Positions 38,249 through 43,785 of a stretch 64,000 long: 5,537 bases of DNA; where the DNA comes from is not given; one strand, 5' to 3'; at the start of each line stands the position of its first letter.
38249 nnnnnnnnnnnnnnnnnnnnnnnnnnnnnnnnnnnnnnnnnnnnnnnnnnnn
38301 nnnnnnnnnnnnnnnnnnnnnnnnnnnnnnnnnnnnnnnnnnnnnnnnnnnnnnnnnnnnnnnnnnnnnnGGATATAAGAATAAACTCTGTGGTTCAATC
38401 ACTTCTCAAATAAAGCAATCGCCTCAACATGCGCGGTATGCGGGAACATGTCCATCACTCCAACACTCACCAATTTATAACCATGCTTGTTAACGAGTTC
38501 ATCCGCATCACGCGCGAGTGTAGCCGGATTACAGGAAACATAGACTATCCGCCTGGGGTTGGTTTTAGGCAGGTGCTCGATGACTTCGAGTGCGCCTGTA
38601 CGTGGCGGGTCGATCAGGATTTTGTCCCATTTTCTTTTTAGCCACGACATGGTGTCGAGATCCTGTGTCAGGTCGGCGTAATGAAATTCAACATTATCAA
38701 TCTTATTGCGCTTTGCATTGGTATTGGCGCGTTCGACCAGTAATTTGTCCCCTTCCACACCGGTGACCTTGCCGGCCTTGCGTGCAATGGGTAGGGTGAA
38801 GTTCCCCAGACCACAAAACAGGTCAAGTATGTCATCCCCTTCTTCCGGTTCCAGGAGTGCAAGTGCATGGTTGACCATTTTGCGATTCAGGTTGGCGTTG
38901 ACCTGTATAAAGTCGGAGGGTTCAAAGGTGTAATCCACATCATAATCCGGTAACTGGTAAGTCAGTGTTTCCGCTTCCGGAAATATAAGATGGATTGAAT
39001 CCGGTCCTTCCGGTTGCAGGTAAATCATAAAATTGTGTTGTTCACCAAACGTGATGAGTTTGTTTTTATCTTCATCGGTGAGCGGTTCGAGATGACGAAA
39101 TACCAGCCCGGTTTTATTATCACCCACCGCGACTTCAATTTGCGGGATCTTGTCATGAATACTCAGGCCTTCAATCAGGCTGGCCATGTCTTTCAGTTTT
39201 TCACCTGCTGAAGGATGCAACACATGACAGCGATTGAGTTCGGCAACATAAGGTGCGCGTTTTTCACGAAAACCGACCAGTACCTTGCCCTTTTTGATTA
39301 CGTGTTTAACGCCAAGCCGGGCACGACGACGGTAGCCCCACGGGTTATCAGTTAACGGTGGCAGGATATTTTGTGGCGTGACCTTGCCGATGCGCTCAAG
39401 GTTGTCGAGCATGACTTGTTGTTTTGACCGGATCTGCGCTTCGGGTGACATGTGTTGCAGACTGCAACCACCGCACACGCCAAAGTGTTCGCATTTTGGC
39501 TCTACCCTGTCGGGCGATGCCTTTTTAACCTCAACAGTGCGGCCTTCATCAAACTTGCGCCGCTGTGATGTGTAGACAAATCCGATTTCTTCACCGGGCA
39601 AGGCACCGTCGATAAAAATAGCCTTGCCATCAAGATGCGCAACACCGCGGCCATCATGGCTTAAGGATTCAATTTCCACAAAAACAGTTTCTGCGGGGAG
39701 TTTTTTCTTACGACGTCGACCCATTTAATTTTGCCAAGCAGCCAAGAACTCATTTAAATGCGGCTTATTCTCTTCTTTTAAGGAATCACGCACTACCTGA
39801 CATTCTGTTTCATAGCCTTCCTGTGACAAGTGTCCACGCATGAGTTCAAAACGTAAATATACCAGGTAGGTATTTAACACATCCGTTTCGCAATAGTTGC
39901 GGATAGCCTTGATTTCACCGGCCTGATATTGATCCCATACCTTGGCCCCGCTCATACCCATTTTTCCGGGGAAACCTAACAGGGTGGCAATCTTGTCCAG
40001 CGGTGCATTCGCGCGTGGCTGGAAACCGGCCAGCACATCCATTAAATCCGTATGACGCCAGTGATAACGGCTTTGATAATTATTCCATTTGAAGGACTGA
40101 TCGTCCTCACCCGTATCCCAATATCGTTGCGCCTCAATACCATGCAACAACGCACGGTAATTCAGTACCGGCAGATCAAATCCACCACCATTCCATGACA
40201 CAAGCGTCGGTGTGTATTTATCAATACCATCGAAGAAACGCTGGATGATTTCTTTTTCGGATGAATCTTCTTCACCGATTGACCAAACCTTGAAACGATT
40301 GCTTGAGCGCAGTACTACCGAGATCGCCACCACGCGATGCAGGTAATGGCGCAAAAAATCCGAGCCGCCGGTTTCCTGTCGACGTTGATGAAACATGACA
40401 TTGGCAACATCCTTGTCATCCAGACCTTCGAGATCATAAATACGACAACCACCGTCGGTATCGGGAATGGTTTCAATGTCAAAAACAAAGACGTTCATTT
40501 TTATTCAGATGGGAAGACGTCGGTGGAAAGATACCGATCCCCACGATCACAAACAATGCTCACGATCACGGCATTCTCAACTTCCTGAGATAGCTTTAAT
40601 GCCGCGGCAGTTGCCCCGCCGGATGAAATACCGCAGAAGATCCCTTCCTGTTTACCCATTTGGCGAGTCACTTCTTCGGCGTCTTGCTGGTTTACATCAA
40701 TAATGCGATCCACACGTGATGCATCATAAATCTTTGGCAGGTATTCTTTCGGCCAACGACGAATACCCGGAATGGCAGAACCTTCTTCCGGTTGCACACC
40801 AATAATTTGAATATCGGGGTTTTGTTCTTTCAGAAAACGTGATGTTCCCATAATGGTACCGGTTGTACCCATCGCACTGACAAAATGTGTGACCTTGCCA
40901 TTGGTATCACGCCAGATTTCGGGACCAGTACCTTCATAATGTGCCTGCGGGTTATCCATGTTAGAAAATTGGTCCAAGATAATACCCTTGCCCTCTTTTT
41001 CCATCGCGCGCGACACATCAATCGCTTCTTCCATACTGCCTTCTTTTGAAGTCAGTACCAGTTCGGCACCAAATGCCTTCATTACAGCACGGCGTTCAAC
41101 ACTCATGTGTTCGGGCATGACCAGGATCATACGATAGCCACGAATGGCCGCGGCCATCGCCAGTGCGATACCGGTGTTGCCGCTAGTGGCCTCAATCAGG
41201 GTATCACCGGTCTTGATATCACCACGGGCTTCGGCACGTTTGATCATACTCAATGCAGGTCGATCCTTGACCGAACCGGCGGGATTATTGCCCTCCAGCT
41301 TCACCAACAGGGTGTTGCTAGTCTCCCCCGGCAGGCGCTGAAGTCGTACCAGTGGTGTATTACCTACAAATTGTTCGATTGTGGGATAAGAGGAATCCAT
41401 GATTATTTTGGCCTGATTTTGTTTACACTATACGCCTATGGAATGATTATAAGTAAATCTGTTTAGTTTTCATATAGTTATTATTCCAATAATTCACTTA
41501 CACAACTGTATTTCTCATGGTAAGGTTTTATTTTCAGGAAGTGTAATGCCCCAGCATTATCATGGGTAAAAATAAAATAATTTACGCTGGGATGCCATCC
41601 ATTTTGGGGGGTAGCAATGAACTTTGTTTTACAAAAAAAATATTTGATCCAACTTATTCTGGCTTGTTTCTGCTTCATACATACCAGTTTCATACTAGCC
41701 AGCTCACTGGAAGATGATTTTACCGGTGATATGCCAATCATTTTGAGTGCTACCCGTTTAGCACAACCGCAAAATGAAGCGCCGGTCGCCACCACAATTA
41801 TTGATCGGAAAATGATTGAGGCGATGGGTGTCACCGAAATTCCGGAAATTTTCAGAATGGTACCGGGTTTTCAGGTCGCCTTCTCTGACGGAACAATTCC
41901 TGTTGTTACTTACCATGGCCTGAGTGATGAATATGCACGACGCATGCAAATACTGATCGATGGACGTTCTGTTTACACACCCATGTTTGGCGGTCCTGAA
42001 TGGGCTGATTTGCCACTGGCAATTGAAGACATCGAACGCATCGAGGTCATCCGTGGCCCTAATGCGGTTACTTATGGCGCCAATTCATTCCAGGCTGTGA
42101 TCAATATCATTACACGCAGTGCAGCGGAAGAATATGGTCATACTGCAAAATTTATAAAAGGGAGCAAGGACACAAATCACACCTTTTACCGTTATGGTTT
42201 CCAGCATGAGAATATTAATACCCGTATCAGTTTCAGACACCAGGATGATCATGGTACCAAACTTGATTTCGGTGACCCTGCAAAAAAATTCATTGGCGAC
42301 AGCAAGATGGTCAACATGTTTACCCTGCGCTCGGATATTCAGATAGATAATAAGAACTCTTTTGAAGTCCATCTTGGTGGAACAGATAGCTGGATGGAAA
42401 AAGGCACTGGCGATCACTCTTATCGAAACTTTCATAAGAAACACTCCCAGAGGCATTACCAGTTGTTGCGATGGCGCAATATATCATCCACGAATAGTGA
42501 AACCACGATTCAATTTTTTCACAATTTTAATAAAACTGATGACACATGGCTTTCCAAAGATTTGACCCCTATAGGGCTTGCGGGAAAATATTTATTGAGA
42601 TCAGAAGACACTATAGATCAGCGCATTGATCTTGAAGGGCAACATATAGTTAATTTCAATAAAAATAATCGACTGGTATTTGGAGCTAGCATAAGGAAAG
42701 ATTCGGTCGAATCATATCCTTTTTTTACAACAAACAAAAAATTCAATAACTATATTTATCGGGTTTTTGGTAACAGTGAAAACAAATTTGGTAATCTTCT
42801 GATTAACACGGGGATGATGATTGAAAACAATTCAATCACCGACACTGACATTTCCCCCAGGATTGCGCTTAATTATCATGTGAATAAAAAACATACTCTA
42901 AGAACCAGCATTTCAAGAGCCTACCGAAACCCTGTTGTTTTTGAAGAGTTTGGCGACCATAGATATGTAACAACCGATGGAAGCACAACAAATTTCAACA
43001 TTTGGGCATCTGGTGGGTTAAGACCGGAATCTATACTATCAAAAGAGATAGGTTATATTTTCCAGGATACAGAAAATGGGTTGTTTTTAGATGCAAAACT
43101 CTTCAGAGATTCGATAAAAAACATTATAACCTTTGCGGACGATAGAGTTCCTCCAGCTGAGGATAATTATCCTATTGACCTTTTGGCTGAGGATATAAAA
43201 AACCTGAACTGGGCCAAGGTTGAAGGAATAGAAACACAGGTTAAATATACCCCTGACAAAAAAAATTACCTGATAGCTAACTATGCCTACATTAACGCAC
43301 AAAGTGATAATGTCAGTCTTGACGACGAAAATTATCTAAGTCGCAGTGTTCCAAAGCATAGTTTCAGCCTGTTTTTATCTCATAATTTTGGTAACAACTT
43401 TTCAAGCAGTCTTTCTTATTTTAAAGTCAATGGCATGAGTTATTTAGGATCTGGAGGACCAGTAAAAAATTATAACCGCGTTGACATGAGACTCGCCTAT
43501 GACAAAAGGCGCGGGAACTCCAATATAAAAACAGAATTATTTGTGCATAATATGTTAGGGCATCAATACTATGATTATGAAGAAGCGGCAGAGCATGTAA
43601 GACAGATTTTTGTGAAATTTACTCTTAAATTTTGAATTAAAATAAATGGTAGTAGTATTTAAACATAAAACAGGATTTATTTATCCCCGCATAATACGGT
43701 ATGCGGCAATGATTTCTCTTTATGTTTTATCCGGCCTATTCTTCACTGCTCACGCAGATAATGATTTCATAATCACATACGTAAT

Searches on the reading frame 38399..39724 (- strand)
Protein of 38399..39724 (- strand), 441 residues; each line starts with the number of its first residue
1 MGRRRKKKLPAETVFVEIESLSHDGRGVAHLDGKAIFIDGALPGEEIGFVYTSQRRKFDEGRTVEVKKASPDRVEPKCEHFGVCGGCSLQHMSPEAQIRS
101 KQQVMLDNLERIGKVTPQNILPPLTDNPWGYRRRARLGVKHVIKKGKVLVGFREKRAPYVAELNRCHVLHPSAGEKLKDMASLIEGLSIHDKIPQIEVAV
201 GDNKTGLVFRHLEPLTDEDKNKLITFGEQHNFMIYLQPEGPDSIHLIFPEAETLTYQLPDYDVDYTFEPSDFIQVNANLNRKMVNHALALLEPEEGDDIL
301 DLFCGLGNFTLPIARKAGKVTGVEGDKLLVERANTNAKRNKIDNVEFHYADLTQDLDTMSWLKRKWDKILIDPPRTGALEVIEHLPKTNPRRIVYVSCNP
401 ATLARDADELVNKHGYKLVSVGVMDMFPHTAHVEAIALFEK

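Call 94: search_protein_families(library=pfam, proteins=[window:38399-39724:-], max_evalue=1e-8)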
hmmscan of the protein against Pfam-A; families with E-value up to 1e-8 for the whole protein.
window:38399-39724:- (441 aa): 2 families
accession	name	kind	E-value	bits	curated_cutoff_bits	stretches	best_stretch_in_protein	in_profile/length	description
PF05958.17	tRNA_U5-meth_tr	-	8.8e-31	107.6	23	1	257-440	164-355/357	tRNA (Uracil-5-)-methyltransferase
PF13847.12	Methyltransf_31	-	4.5e-12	46.3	27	1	295-380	3-82/145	Methyltransferase domain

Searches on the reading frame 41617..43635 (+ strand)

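Call 94: search_protein_families(library=pfam, proteins=[window:41617-43635:+], max_evalue=1e-8)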
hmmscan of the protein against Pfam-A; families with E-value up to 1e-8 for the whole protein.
window:41617-43635:+ (672 aa): 2 families
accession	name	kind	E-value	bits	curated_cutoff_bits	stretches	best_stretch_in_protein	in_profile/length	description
PF00593.30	TonB_dep_Rec_b-barrel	-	1.7e-28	101.1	27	1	194-629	20-424/436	TonB dependent receptor-like, beta-barrel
PF07715.20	Plug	-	1.9e-19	70.5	23.9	1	52-160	2-106/107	TonB-dependent Receptor Plug Domain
